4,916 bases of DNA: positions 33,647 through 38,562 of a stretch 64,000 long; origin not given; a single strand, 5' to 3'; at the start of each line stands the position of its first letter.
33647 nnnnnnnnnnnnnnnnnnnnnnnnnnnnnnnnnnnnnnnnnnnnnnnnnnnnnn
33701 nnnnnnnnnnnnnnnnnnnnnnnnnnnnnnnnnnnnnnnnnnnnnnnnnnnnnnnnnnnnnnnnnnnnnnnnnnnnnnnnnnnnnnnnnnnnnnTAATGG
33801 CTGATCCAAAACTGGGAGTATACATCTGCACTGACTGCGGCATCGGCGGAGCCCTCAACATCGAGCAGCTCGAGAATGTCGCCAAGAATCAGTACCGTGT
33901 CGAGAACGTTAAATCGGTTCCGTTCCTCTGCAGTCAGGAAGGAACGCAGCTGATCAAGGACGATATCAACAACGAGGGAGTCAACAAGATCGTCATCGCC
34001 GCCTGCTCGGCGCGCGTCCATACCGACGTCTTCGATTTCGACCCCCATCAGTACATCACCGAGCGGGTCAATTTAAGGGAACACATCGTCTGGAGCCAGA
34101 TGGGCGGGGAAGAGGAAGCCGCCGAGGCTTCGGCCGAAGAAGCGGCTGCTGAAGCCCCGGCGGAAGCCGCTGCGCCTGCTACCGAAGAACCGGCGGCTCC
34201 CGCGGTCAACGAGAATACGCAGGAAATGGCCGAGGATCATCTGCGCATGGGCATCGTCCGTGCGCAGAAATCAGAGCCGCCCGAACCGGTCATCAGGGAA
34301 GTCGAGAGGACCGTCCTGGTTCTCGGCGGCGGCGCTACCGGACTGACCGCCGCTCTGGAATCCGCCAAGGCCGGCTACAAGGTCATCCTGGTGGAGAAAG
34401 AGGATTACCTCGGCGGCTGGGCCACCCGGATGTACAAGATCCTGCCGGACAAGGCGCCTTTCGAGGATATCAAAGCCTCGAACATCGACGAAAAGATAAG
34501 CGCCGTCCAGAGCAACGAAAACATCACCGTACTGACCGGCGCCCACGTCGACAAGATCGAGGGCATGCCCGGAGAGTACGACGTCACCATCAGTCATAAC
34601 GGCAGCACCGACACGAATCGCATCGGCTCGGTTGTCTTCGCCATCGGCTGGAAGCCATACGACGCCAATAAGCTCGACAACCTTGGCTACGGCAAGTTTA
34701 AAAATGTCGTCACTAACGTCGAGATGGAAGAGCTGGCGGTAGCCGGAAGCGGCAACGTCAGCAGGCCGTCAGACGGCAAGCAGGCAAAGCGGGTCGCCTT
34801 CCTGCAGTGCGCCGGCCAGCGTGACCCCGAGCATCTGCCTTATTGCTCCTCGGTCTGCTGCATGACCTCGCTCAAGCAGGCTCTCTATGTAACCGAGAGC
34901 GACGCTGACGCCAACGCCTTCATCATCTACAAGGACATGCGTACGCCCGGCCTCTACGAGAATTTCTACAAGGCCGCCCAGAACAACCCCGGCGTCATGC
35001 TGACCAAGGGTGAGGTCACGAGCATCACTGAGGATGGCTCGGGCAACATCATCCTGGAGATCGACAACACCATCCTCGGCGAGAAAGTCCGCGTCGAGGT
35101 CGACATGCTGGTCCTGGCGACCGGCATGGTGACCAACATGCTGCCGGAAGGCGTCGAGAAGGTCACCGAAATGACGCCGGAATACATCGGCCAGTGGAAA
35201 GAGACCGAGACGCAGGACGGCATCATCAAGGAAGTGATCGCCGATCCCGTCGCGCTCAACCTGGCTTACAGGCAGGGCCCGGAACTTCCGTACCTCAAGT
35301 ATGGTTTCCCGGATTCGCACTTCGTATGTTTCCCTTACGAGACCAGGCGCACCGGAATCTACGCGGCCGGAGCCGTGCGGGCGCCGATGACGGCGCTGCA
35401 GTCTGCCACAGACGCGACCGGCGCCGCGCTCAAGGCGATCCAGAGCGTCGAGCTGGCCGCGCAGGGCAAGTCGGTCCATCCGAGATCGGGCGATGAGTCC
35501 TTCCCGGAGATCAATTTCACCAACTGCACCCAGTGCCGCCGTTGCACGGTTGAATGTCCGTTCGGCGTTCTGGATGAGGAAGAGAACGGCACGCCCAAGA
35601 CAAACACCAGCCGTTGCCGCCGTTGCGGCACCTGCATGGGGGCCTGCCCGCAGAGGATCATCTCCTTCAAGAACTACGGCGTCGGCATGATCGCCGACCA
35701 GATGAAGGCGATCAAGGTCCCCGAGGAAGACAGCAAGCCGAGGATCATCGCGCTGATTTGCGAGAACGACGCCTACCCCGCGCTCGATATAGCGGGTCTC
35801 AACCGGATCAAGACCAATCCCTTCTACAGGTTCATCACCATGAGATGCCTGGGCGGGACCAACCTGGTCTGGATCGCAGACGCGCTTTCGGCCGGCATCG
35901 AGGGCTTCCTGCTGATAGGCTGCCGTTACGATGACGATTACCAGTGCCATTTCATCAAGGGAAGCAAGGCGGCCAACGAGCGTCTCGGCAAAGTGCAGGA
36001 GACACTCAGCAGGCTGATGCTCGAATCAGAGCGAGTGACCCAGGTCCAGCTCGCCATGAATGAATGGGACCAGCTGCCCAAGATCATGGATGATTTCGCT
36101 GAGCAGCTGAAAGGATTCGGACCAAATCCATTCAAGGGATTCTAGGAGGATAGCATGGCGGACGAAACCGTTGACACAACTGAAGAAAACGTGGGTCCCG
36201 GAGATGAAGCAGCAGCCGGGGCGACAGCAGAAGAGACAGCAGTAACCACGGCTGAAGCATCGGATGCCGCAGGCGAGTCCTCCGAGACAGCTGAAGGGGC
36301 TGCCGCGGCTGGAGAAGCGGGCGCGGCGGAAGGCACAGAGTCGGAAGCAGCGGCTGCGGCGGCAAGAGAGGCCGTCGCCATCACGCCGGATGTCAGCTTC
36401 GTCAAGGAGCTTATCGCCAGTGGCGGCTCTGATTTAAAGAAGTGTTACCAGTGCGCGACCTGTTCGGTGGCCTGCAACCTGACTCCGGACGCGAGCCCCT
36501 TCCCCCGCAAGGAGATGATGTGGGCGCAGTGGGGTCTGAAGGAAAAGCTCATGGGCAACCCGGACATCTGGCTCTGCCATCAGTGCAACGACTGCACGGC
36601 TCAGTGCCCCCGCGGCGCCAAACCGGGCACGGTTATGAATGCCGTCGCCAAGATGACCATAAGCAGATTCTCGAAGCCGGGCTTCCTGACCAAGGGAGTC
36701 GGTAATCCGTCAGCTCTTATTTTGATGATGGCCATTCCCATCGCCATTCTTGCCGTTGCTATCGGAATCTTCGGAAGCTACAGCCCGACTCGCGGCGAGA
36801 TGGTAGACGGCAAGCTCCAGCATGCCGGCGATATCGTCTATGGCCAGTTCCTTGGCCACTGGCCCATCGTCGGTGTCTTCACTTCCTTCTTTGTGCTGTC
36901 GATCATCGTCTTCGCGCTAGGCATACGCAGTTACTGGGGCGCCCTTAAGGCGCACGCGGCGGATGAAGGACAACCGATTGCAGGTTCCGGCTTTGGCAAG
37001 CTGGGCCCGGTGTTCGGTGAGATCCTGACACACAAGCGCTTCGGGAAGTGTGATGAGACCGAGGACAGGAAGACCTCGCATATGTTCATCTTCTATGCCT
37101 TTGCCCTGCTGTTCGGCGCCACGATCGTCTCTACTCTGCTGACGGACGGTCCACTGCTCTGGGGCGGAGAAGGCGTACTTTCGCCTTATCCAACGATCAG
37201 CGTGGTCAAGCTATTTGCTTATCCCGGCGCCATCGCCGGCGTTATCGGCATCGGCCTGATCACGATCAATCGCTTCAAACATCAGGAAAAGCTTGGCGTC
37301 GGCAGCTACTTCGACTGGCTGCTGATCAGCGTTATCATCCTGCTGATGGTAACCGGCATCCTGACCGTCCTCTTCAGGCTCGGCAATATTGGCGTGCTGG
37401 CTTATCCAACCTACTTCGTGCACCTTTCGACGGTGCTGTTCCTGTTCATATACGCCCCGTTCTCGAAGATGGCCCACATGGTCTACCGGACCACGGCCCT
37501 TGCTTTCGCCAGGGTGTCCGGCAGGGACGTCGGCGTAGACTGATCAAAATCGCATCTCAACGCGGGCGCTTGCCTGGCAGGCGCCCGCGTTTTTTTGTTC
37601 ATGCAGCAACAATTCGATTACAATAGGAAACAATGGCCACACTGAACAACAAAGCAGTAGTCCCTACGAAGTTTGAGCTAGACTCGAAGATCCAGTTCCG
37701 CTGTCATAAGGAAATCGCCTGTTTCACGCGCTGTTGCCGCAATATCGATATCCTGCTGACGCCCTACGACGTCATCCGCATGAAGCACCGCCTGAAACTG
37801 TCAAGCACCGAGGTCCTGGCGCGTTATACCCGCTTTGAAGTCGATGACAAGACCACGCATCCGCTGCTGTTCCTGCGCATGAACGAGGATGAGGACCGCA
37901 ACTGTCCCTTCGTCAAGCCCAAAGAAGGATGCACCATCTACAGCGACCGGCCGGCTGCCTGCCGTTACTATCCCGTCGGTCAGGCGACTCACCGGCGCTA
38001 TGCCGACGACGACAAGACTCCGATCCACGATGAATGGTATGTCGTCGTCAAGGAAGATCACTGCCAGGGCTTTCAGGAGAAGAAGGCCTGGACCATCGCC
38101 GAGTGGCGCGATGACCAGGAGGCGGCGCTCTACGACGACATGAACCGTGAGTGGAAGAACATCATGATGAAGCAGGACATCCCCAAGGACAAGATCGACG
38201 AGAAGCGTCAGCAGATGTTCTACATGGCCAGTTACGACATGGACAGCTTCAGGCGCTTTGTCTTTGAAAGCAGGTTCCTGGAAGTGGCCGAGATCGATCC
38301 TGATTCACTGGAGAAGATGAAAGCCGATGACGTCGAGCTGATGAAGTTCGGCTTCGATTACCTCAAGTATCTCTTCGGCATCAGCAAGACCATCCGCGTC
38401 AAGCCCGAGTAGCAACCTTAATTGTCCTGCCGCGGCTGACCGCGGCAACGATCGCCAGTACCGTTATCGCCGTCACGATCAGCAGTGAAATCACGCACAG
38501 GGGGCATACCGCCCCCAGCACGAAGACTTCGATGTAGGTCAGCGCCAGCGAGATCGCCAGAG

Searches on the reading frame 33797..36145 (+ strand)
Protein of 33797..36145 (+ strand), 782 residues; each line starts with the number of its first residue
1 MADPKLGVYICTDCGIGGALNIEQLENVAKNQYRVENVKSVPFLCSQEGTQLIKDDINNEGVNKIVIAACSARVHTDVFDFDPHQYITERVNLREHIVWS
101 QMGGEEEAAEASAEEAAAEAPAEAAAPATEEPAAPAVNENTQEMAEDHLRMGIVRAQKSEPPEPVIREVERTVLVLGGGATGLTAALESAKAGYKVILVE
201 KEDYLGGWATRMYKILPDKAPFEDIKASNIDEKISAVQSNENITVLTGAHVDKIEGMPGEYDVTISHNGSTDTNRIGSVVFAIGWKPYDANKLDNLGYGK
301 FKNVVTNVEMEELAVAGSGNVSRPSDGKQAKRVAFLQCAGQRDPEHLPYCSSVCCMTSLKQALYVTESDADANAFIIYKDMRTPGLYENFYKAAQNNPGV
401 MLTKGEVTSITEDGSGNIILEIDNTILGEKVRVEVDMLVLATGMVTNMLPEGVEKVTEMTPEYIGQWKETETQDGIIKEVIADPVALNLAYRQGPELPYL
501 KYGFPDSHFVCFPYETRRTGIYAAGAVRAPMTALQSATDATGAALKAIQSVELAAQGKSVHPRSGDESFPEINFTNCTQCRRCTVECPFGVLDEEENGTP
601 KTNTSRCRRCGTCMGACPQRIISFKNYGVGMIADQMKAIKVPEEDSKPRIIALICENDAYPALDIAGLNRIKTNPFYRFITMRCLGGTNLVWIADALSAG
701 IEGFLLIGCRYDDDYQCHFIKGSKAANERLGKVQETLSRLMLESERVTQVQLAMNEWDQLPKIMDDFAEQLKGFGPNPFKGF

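Call 100: search_protein_families(library=pfam, proteins=[window:33797-36145:+], max_evalue=0.00001)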
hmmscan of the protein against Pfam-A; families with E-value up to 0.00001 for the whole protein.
window:33797-36145:+ (782 aa): 12 families
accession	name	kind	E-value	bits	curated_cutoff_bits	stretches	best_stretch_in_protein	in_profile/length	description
PF02662.21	FlpD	-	1.1e-34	119.5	22.3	1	650-775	1-123/123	Methyl-viologen-reducing hydrogenase, delta subunit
PF07992.20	Pyr_redox_2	-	3.9e-14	53.2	26.1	1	172-296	2-119/291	Pyridine nucleotide-disulphide oxidoreductase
PF01266.30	DAO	-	2.2e-10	41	27.9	1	173-207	2-37/353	FAD dependent oxidoreductase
PF12831.13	FAD_oxidored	-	8.1e-10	39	27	1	173-213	2-42/416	FAD dependent oxidoreductase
PF13237.11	Fer4_10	-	9.4e-09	35.5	25.5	1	571-618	3-53/53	4Fe-4S dicluster domain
PF00890.30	FAD_binding_2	-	5.5e-08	32.9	20.4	1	173-209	2-37/414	FAD binding domain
PF13450.12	NAD_binding_8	-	7.1e-08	33.1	21.9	1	175-210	1-36/68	NAD(P)-binding Rossmann-like domain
PF13187.11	Fer4_9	-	1.3e-07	31.9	27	1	576-621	1-51/52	4Fe-4S dicluster domain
PF12837.12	Fer4_6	-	1.4e-07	31.6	25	0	569-592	1-24/24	4Fe-4S binding domain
PF00037.32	Fer4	-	3.5e-07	30.2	21.1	0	601-622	2-23/24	4Fe-4S binding domain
PF12797.12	Fer4_2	-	4.9e-07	29.7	24.5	0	570-589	3-22/22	4Fe-4S binding domain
PF13183.11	Fer4_8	-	7e-06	26.9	27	0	563-591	46-68/68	4Fe-4S dicluster domain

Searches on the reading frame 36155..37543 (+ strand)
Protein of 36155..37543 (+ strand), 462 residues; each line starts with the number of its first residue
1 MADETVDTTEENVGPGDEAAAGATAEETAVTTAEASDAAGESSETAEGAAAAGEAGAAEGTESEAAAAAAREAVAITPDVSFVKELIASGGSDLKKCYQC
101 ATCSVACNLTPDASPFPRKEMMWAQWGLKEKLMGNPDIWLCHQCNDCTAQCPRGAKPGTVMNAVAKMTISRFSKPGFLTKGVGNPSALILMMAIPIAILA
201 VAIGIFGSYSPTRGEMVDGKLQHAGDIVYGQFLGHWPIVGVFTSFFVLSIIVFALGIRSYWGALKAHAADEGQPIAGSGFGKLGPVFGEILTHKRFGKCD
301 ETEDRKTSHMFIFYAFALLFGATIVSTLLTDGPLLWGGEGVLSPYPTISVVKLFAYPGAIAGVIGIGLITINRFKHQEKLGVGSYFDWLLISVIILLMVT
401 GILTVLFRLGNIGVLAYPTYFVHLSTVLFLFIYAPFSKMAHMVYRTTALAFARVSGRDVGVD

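Call 55: search_protein_families(library=pfam, proteins=[window:36155-37543:+], max_evalue=0.00001)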
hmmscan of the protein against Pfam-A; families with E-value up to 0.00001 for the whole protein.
window:36155-37543:+ (462 aa): 3 families
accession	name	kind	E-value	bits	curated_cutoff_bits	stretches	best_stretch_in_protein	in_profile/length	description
PF13183.11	Fer4_8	-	9.2e-08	33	27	1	94-154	2-67/68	4Fe-4S dicluster domain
PF13187.11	Fer4_9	-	6.8e-06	26.5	27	0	96-155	1-51/52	4Fe-4S dicluster domain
PF13534.11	Fer4_17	-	8.3e-06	26.7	22.2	0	96-154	1-59/61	4Fe-4S dicluster domain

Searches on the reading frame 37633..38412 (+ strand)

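Call 55: search_protein_families(library=pfam, proteins=[window:37633-38412:+], max_evalue=0.00001)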
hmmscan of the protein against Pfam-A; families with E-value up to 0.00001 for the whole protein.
window:37633-38412:+ (259 aa): 1 family
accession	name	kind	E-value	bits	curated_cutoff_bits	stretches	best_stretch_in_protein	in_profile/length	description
PF03692.20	CxxCxxCC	-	7.8e-11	43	23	1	24-116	2-72/85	Putative zinc- or iron-chelating domain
